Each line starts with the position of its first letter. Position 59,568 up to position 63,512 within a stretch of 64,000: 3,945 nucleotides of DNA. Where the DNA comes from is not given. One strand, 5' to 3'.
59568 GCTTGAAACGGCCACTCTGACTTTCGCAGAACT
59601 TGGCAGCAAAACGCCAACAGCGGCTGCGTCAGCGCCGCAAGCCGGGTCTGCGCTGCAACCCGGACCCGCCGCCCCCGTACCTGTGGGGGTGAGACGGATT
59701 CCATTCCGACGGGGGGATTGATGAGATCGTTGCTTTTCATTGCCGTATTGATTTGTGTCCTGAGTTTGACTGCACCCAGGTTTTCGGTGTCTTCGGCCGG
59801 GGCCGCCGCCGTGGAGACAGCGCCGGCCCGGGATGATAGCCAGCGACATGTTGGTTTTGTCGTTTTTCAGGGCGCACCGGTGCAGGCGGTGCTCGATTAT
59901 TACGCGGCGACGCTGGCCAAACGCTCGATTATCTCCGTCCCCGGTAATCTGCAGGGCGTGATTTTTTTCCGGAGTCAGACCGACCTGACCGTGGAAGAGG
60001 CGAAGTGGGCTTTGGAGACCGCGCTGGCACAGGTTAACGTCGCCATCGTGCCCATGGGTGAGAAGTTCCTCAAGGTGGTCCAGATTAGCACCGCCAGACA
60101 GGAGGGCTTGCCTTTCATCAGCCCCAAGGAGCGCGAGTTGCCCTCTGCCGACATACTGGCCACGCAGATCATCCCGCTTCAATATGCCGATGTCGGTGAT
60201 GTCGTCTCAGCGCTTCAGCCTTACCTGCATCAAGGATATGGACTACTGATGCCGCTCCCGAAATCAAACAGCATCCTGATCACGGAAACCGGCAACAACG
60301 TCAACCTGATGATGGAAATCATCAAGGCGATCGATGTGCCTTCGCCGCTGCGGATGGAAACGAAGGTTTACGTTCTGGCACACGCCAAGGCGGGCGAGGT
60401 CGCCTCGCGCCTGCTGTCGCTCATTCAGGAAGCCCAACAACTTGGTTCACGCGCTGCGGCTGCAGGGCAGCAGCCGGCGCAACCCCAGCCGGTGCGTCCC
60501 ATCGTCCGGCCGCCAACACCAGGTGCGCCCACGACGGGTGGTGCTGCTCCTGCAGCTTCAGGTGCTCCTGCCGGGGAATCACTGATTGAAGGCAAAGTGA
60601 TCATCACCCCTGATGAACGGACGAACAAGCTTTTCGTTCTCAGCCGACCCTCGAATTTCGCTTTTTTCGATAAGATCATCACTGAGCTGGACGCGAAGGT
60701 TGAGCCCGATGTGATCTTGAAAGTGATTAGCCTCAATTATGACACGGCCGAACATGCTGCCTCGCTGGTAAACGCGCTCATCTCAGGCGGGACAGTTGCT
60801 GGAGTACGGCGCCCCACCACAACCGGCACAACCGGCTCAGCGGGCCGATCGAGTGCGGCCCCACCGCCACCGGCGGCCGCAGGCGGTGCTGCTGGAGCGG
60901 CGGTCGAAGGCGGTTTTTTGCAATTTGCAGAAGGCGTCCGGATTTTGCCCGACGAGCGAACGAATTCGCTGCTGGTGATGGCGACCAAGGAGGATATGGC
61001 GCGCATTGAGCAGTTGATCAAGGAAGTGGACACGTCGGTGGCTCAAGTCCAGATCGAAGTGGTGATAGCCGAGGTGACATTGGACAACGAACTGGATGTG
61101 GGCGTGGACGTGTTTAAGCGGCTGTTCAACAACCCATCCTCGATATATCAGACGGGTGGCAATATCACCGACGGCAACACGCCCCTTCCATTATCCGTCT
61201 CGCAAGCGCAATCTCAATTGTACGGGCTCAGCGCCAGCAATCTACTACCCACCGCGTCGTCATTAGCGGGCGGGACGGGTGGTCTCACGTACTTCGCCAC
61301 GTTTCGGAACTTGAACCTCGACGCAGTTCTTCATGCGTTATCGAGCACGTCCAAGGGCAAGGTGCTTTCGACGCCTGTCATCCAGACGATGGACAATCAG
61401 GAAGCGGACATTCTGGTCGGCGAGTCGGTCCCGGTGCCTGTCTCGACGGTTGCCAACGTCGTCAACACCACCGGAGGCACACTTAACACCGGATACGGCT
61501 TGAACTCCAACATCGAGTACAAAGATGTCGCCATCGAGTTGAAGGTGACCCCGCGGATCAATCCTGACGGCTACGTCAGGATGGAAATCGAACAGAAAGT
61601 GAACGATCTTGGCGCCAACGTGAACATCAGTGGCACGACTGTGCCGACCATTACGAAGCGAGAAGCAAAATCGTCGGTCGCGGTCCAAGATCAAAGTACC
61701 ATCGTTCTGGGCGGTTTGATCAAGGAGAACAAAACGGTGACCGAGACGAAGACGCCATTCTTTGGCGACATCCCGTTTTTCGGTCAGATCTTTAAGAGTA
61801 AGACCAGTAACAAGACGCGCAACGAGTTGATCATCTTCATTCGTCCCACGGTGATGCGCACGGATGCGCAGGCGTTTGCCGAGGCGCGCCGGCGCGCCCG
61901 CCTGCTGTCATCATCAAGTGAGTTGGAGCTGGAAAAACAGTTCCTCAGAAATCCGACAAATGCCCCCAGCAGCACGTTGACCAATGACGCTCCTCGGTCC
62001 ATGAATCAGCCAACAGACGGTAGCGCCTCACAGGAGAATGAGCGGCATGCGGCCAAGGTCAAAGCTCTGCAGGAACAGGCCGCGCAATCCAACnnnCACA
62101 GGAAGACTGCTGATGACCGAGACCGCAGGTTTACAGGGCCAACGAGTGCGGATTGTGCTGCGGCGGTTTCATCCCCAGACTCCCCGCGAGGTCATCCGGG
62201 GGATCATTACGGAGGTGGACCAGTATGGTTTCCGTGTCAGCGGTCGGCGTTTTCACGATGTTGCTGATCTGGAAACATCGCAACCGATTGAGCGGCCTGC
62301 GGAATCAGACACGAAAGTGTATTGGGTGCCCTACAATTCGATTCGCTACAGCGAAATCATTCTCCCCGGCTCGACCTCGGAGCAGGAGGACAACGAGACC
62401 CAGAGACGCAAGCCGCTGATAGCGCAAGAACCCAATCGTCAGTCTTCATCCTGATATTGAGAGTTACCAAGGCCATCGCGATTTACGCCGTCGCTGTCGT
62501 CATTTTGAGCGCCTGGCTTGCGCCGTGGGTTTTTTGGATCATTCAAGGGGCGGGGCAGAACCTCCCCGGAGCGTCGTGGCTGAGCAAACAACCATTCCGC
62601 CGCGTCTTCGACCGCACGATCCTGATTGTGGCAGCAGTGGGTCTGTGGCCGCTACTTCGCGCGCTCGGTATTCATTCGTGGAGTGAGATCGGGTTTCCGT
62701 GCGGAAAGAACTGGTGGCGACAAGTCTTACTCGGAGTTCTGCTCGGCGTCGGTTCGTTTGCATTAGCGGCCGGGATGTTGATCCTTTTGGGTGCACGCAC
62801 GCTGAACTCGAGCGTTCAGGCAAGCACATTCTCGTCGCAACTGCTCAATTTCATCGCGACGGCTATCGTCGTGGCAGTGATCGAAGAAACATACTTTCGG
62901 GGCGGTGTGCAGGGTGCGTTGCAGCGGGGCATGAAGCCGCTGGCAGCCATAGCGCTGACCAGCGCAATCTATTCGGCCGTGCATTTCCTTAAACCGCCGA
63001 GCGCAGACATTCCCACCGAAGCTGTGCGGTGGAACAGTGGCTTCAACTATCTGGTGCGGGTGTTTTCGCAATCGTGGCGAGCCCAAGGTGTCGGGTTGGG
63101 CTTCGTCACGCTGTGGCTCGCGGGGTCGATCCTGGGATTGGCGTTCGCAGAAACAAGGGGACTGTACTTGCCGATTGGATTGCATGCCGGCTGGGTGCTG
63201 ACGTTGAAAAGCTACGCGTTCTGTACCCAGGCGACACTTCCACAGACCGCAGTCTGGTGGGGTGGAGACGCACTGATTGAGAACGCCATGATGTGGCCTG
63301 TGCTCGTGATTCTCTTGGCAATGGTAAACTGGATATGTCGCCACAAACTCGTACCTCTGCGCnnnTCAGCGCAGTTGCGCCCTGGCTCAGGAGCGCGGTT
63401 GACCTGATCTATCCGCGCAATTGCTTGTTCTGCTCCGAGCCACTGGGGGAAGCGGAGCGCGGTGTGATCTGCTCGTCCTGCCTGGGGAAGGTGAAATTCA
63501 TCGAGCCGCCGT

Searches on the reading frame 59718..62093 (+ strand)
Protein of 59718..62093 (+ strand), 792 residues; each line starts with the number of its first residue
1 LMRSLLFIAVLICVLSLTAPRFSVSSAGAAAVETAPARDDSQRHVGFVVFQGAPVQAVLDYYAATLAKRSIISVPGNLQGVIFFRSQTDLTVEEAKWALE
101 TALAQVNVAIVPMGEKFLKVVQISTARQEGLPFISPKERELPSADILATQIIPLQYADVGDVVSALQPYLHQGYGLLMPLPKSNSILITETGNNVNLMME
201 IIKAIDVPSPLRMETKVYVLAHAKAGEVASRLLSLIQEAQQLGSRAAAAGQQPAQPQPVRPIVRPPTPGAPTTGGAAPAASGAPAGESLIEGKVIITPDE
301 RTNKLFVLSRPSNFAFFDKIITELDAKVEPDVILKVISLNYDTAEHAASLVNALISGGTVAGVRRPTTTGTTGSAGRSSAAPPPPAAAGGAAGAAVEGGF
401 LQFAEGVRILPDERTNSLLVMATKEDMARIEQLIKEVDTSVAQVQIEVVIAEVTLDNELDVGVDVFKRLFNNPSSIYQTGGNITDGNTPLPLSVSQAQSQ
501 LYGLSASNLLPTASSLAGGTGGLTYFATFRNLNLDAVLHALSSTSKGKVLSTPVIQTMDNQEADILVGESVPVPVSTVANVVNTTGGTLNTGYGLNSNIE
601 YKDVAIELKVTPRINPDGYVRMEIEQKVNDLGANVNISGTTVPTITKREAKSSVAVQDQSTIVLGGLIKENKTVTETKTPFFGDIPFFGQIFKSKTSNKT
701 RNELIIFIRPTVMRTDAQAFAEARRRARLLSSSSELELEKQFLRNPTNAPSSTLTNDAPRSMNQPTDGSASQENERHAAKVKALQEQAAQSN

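Call 47: search_protein_families(library=pfam, proteins=[window:59718-62093:+], max_evalue=0.001)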
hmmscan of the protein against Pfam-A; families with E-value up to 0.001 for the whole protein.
window:59718-62093:+ (792 aa): 2 families
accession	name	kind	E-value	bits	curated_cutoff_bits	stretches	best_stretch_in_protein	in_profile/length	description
PF00263.26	Secretin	-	2.2e-48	164.5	27.5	1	540-714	1-169/169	Bacterial type II and III secretion system protein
PF03958.22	Secretin_N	-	1.2e-35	122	28.2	3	335-443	2-69/69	Bacterial type II/III secretion system short domain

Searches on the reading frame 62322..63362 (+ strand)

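Call 70: search_protein_families(library=pfam, proteins=[window:62322-63362:+], max_evalue=0.001)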
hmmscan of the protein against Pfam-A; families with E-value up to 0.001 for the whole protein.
window:62322-63362:+ (347 aa): 1 family
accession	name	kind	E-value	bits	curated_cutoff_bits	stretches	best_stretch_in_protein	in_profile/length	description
PF02517.21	Rce1-like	-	1.7e-15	57.5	22.4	1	172-292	3-91/93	Type II CAAX prenyl endopeptidase Rce1-like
